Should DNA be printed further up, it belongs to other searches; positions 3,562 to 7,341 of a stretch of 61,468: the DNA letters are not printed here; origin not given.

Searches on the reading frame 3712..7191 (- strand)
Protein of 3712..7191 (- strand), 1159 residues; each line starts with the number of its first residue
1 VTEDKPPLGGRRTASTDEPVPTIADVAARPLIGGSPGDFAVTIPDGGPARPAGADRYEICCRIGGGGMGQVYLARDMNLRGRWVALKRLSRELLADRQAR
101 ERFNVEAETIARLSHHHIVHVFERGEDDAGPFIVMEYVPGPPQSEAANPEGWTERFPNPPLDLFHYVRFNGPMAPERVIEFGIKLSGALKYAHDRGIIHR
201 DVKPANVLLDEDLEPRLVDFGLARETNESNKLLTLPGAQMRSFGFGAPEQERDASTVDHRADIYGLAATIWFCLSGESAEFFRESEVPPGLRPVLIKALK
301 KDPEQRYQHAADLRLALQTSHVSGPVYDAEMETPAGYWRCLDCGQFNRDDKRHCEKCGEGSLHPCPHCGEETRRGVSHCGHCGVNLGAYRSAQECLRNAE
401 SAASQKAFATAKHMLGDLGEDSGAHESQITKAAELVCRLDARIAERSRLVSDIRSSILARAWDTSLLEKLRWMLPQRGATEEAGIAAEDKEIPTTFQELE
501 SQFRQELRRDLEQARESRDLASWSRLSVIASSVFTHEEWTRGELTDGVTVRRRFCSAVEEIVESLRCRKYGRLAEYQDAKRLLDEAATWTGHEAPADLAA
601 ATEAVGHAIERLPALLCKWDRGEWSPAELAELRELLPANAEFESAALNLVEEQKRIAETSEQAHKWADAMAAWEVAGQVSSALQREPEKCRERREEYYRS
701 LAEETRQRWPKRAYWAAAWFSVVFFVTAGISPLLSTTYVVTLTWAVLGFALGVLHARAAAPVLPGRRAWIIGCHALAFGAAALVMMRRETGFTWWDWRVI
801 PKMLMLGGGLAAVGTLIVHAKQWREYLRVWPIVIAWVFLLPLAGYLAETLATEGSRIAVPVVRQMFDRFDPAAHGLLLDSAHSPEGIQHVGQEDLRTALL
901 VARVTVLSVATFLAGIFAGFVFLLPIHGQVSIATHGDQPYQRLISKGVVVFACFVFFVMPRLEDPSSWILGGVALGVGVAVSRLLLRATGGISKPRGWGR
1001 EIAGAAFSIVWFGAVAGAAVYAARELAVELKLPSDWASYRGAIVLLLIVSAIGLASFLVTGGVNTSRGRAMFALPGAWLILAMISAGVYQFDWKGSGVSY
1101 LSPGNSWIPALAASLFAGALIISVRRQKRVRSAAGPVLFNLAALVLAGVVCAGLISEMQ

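Call 29: search_protein_families(library=pfam, proteins=[window:3712-7191:-], max_evalue=0.001)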
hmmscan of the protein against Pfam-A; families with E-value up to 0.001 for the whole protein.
window:3712-7191:- (1159 aa): 4 families
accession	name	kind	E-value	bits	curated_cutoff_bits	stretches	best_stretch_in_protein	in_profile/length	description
PF00069.31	Pkinase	-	9.1e-30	104.4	31.7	1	58-278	2-195/263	Protein kinase domain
PF07714.23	PK_Tyr_Ser-Thr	-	7e-20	71.9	23.1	1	61-274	5-198/258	Protein tyrosine and serine/threonine kinase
PF13248.11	Zn_ribbon_3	-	1.8e-05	24.5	27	0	364-386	4-26/26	zinc-ribbon domain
PF12773.13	DZR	-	0.00022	21.8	27.3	1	340-383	1-45/45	Double zinc ribbon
